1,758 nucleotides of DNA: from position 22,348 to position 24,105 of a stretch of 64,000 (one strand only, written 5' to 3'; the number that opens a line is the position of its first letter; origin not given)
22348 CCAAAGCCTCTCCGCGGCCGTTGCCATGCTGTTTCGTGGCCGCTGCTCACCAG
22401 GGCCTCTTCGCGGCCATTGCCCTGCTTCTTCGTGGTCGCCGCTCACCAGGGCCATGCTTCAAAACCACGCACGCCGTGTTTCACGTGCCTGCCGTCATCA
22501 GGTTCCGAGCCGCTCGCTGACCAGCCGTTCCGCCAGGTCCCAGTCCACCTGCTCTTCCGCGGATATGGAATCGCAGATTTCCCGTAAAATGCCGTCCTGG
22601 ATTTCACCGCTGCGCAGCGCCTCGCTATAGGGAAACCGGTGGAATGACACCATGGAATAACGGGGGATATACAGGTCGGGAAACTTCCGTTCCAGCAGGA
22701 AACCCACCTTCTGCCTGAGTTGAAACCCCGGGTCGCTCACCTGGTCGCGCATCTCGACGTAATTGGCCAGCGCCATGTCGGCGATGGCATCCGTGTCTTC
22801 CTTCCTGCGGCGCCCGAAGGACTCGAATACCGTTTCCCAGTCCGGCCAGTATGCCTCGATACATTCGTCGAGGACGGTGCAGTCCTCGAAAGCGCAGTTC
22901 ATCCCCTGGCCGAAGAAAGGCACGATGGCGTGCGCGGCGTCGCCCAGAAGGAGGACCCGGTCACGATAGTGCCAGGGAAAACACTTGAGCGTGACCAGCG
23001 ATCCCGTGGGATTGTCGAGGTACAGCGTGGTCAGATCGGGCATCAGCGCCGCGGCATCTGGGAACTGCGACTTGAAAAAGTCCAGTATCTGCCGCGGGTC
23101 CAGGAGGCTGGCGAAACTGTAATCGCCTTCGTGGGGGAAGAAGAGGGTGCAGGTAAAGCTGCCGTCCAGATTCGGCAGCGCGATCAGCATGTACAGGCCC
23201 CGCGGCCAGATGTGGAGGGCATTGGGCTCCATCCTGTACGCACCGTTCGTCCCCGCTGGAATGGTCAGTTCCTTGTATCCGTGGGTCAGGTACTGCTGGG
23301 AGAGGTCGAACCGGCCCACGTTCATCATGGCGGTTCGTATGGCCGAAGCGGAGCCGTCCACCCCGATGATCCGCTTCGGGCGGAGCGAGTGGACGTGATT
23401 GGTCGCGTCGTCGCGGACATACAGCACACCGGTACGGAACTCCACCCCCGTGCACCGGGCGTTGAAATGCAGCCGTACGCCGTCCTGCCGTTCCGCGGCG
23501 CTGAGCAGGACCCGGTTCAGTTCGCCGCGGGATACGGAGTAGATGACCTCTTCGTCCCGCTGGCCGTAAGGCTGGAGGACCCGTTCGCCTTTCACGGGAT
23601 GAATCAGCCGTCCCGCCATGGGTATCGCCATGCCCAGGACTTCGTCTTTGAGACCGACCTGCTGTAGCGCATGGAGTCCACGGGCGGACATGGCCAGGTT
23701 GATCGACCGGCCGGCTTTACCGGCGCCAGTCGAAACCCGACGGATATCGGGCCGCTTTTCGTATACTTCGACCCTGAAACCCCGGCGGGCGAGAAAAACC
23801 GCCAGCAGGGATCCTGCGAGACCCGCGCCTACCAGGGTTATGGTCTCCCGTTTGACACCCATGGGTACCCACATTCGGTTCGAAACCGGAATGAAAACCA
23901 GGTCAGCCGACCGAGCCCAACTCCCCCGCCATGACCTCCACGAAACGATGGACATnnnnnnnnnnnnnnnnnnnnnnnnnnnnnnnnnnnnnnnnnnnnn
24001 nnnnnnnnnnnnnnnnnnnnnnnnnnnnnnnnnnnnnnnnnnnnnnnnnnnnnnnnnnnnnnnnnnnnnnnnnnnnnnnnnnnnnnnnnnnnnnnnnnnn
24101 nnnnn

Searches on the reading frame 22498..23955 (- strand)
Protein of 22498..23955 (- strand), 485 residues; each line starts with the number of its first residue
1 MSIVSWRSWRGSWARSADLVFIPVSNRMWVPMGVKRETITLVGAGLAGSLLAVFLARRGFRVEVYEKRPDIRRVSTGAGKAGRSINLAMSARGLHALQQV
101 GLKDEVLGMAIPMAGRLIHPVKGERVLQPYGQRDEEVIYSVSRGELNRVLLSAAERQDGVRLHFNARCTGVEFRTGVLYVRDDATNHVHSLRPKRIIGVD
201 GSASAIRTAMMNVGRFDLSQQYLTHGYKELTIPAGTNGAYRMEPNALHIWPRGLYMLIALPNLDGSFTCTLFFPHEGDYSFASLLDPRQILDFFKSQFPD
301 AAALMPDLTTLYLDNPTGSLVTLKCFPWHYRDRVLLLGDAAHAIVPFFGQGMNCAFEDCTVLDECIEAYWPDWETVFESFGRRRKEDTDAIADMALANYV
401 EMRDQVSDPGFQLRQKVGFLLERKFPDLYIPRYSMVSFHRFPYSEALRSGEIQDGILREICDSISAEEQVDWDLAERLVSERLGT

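Call 22: search_protein_families(library=pfam, proteins=[window:22498-23955:-], max_evalue=0.001)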
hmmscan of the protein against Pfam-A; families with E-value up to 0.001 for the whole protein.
window:22498-23955:- (485 aa): 3 families
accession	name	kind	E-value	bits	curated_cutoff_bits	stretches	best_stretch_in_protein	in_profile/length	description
PF01494.25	FAD_binding_3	-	6.7e-21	75.3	22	2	40-209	5-166/349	FAD binding domain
PF13450.12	NAD_binding_8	-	5.6e-08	33.4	21.9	1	42-71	2-31/68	NAD(P)-binding Rossmann-like domain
PF01266.30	DAO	-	5.5e-06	26.6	27.9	1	42-78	5-41/353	FAD dependent oxidoreductase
